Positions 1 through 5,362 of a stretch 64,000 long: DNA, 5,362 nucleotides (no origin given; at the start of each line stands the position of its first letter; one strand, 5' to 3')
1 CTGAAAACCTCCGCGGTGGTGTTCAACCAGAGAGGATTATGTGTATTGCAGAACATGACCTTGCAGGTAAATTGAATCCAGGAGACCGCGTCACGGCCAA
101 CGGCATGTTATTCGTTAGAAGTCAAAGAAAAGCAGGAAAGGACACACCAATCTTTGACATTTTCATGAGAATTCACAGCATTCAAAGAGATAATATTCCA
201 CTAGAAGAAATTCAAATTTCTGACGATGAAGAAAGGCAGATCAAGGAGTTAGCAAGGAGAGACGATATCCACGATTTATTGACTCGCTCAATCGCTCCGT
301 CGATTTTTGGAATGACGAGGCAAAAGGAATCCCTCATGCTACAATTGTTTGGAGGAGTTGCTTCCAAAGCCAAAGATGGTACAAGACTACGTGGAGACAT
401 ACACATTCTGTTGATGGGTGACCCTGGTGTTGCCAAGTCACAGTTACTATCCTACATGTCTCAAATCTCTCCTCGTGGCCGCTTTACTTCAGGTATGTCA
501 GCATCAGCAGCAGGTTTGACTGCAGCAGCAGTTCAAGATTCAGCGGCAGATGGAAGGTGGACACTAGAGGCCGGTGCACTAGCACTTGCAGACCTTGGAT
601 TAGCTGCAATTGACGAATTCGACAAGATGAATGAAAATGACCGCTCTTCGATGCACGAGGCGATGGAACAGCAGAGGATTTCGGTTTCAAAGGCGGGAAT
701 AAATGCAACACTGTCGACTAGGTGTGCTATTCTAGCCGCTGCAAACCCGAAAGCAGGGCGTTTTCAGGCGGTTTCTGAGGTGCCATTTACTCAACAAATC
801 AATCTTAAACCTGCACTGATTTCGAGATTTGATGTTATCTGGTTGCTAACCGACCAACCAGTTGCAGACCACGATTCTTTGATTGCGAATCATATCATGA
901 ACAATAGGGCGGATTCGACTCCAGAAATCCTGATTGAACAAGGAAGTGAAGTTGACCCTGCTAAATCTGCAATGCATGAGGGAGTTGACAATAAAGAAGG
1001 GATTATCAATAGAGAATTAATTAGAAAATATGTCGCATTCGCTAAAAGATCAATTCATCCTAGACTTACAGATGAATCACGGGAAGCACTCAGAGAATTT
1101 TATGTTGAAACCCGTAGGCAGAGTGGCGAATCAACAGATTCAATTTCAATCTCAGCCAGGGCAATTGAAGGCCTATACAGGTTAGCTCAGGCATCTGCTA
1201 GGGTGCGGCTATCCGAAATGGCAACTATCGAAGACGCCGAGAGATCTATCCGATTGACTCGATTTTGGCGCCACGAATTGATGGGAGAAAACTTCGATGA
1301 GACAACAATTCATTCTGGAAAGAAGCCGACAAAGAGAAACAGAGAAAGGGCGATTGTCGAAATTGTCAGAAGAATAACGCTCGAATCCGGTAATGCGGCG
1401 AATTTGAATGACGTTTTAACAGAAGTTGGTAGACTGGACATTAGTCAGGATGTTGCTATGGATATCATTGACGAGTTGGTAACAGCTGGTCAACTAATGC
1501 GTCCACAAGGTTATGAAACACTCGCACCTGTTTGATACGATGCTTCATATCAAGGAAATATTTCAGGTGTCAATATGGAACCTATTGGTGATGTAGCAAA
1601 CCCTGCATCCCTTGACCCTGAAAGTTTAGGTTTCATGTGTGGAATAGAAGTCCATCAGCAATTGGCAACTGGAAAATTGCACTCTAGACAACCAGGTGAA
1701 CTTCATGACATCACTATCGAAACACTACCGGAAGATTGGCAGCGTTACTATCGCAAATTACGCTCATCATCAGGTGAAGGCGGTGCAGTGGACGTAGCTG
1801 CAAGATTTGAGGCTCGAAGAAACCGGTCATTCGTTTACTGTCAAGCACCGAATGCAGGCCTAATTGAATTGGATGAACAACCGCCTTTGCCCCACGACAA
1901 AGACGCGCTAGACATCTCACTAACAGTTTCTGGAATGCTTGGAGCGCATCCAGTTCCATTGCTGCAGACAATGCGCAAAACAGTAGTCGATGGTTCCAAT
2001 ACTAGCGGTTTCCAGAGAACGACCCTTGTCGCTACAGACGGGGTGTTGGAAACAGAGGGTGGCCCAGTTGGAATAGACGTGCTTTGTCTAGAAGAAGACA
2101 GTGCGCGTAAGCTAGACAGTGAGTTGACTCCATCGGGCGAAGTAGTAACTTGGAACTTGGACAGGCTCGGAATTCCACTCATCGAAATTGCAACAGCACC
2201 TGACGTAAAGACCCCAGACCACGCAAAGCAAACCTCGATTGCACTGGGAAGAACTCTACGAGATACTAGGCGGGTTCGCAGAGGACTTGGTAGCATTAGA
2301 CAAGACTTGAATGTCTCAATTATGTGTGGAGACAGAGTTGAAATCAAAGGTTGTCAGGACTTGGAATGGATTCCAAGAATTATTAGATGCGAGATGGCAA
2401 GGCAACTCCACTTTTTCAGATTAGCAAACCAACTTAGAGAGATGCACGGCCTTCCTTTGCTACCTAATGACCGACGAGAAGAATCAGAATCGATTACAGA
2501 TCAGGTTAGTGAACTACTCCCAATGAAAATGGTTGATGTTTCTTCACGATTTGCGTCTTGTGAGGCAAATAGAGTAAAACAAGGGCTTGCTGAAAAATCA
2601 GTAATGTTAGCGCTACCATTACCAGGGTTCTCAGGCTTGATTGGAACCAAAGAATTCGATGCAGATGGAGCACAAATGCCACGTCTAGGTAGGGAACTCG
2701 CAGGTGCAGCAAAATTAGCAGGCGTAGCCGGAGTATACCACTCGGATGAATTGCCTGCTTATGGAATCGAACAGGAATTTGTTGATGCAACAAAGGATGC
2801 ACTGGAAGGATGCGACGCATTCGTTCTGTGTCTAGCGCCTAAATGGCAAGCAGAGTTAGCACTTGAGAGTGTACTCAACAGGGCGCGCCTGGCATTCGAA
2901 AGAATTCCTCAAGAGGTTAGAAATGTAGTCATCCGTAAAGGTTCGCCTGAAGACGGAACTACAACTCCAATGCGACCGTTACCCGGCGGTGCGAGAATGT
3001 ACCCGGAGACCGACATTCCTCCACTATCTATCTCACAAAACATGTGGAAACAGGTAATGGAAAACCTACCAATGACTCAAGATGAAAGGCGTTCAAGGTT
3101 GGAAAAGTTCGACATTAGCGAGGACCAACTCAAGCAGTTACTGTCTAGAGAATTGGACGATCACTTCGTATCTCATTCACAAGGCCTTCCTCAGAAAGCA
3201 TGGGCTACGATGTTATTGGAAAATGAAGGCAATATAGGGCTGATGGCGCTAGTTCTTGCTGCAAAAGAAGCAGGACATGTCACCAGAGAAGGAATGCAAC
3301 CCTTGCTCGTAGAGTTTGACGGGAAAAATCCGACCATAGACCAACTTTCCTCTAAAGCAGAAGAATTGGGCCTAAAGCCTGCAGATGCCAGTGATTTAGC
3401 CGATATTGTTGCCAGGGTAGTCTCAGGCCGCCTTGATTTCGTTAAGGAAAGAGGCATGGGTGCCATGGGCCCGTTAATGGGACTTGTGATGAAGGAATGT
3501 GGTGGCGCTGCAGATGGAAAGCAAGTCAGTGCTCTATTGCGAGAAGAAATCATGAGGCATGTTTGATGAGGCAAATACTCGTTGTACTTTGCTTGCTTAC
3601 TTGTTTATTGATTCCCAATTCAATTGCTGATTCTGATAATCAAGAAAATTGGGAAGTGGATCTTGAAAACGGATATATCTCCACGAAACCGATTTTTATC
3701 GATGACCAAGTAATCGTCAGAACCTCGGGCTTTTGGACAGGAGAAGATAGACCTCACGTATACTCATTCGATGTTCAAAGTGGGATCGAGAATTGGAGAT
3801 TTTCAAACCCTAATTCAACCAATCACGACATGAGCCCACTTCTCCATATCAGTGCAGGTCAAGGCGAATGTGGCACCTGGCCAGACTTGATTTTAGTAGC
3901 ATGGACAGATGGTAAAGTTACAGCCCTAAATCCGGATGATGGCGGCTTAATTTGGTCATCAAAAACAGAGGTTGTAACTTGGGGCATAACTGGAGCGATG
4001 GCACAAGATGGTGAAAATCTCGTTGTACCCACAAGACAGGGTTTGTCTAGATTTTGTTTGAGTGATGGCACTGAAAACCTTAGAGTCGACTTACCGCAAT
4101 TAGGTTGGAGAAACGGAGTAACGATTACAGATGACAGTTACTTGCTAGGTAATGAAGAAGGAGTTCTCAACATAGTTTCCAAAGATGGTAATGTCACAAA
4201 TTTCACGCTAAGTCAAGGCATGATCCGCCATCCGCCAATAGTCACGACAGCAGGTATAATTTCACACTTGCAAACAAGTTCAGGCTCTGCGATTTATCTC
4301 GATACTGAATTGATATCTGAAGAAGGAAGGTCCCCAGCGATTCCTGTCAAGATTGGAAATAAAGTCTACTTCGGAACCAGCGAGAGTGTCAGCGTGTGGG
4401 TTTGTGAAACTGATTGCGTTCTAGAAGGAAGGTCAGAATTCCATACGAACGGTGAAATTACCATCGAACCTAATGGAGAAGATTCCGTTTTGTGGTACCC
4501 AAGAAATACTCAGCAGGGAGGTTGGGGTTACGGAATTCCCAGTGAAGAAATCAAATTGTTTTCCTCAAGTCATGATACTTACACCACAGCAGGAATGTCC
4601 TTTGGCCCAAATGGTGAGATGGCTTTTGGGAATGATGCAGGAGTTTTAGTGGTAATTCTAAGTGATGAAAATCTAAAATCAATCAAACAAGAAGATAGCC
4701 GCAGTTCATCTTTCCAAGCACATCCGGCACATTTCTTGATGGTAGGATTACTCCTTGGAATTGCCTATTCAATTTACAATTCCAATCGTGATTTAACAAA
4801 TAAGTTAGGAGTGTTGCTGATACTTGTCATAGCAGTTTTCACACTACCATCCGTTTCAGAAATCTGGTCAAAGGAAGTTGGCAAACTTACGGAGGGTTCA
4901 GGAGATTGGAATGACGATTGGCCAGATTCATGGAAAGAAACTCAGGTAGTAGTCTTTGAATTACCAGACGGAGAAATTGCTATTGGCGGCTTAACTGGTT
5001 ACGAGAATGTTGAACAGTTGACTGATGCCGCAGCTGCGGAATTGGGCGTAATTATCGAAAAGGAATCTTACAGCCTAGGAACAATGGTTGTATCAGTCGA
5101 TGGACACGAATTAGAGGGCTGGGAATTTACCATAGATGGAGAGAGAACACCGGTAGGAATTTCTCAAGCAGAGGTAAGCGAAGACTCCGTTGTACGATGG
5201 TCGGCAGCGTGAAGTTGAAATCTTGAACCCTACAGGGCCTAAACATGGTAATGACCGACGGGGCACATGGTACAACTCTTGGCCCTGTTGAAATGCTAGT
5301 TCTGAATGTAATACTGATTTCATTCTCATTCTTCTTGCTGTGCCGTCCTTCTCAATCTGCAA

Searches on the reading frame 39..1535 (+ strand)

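Call 10: search_protein_families(library=pfam, proteins=[window:39-1535:+], max_evalue=0.001)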
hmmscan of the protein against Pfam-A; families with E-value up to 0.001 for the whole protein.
window:39-1535:+ (498 aa): 5 families
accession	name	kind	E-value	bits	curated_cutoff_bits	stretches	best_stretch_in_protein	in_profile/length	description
PF00493.29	MCM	-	1.8e-87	292.6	23.3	1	65-289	2-223/224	MCM P-loop domain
PF17855.7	MCM_lid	-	8.3e-23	81.1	27.4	1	326-408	1-84/87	MCM AAA-lid domain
PF01078.27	Mg_chelatase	-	2.2e-08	34.2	20.3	1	172-242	93-164/207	Magnesium chelatase, subunit ChlI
PF07726.17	AAA_3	-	9.2e-06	26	27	1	122-238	1-113/131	ATPase family associated with various cellular activities (AAA)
PF07728.20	AAA_5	-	6.3e-05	23.4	22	1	122-239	1-125/139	AAA domain (dynein-related subfamily)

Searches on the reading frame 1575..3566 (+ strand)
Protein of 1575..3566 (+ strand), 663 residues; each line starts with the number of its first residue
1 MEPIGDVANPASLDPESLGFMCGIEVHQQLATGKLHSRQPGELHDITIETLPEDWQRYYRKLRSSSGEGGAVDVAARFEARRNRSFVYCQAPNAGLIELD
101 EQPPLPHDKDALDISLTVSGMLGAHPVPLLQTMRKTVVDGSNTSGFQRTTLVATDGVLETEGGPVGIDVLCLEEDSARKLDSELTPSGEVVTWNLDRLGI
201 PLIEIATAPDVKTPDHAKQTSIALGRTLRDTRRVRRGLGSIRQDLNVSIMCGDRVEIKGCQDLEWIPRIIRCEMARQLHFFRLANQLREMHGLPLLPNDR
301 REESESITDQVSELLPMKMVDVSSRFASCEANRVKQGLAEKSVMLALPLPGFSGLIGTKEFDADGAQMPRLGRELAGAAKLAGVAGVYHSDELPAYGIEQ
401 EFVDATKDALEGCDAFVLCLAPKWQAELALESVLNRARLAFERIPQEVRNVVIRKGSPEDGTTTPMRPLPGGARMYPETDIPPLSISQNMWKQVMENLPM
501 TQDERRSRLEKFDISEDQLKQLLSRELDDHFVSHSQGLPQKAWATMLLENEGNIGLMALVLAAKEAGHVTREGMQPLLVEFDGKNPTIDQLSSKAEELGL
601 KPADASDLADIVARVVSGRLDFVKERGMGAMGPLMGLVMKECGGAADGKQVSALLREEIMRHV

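Call 10: search_protein_families(library=pfam, proteins=[window:1575-3566:+], max_evalue=0.001)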
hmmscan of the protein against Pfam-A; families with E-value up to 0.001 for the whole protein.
window:1575-3566:+ (663 aa): 3 families
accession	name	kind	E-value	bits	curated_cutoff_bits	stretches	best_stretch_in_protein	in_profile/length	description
PF02934.20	GatB_N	-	2.1e-40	139.1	23.4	1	21-491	2-276/277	GatB/GatE catalytic domain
PF02637.23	GatB_Yqey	-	4.9e-10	39.9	27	1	592-659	77-148/148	GatB domain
PF09424.15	YqeY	-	0.0002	21.9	27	1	612-658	96-142/143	Yqey-like protein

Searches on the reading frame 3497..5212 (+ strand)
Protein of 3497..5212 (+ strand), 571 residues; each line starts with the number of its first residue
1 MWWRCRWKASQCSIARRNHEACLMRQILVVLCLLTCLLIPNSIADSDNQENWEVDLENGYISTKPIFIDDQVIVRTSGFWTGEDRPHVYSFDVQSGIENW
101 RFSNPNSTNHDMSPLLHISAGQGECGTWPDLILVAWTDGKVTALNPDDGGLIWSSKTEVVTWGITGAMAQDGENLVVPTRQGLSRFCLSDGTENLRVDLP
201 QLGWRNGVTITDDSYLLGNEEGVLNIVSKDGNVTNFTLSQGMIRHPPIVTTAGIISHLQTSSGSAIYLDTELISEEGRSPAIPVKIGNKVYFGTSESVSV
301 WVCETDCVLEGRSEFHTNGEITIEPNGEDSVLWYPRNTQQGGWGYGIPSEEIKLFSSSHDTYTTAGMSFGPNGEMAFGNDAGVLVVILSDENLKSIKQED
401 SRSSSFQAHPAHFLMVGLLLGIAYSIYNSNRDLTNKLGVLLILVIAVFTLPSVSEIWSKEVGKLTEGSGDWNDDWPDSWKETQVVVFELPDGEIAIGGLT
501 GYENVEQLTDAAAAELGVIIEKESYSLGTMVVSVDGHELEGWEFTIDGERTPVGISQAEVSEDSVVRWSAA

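Call 10: search_protein_families(library=pfam, proteins=[window:3497-5212:+], max_evalue=0.001)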
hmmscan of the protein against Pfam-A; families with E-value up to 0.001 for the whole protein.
window:3497-5212:+ (571 aa): 3 families
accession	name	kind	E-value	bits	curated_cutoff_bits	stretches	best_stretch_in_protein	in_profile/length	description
PF13360.13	PQQ_2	-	2e-14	54.2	27.6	2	46-231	51-227/233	Outer membrane protein assembly factor BamB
PF14478.12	DUF4430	-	0.00033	21.5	23.8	1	524-568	18-68/72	Domain of unknown function (DUF4430)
PF13570.13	Beta-prop_ACSF4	-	0.00053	19.9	133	0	45-251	78-266/329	Beta-alanine-activating enzyme, beta-propeller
